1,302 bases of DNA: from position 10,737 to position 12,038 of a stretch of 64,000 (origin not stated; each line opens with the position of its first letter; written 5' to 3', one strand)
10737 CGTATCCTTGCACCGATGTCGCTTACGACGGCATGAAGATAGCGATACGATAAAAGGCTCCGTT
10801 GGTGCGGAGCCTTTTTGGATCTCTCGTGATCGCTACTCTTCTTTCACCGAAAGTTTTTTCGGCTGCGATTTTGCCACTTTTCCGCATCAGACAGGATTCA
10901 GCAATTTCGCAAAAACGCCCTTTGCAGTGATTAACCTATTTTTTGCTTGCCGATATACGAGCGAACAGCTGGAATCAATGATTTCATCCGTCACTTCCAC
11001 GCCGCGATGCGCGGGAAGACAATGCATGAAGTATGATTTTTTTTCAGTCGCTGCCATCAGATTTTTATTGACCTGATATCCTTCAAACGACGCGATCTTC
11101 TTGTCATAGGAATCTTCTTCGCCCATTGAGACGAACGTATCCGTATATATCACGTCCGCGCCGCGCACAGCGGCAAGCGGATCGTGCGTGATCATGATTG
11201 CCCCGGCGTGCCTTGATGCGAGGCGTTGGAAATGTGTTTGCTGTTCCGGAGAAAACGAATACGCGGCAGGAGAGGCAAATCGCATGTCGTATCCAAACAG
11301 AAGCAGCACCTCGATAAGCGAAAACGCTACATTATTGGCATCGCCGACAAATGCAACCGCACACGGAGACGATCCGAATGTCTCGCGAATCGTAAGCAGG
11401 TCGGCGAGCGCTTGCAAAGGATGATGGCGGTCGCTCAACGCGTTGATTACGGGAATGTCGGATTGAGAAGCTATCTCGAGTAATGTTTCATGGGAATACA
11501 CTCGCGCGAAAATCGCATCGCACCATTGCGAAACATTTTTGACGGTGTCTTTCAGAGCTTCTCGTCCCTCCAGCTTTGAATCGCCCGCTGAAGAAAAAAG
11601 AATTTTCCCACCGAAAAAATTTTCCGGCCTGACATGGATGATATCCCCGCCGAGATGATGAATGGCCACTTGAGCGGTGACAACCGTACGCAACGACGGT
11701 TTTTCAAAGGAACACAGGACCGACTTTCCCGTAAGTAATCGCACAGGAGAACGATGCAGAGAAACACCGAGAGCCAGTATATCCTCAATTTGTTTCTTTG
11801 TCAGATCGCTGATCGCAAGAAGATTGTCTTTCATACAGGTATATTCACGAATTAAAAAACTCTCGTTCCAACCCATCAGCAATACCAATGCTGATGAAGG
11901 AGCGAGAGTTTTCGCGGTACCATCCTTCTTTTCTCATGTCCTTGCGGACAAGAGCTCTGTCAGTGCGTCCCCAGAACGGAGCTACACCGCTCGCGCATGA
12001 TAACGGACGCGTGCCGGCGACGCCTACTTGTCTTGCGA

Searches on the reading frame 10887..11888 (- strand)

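Call 61: search_protein_families(library=pfam, proteins=[window:10887-11888:-], max_evalue=0.0001)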
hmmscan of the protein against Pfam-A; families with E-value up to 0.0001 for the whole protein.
window:10887-11888:- (333 aa): 2 families
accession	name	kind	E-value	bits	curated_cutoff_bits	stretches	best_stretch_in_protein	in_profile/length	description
PF00185.30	OTCace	-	8.5e-50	169.3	29.4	1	177-327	4-155/157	Aspartate/ornithine carbamoyltransferase, Asp/Orn binding domain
PF02729.26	OTCace_N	-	9.3e-35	120.3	29.9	1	22-169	2-148/148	Aspartate/ornithine carbamoyltransferase, carbamoyl-P binding domain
